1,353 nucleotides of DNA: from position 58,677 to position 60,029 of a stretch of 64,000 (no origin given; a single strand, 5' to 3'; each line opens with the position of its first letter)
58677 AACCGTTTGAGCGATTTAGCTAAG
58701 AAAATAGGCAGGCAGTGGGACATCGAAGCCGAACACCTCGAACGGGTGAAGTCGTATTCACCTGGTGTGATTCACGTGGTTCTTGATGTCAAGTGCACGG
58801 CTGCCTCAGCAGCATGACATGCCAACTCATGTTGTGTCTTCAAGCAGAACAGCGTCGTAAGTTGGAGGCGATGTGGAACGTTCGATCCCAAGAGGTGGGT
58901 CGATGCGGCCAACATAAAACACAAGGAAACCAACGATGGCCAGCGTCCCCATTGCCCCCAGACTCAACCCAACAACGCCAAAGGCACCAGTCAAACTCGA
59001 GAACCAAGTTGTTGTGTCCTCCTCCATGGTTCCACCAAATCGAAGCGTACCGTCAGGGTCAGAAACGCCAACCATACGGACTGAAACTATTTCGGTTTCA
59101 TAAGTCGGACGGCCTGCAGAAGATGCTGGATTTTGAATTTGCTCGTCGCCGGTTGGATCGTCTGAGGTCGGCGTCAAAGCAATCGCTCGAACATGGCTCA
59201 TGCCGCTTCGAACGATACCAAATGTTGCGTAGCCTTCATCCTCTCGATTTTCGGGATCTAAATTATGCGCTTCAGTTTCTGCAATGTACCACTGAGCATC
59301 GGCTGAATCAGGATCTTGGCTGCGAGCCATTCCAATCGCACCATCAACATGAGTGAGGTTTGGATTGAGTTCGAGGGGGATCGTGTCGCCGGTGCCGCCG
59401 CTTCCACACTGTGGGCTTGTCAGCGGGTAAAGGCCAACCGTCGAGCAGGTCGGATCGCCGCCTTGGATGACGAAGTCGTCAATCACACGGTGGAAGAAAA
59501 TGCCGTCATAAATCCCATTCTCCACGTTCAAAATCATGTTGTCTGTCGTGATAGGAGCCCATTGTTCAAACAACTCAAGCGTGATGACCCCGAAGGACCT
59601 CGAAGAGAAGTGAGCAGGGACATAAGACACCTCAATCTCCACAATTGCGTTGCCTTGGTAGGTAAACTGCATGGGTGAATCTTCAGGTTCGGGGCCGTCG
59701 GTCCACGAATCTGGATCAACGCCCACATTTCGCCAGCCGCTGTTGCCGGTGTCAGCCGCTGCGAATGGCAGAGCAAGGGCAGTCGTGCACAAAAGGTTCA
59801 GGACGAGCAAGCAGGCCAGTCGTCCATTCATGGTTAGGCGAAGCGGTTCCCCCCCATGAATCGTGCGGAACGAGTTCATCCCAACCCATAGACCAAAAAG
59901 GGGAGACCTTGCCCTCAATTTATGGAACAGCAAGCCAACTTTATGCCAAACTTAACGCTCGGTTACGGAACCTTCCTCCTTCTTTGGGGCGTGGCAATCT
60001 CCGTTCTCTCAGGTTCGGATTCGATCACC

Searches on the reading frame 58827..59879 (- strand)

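Call 69: search_protein_families(library=pfam, proteins=[window:58827-59879:-], max_evalue=0.001)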
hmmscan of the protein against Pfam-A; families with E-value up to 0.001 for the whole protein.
window:58827-59879:- (350 aa): 1 family
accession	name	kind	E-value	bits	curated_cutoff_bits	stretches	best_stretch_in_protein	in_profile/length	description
PF00160.26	Pro_isomerase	-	2.6e-33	115.9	21.7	1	95-248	8-154/159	Cyclophilin type peptidyl-prolyl cis-trans isomerase/CLD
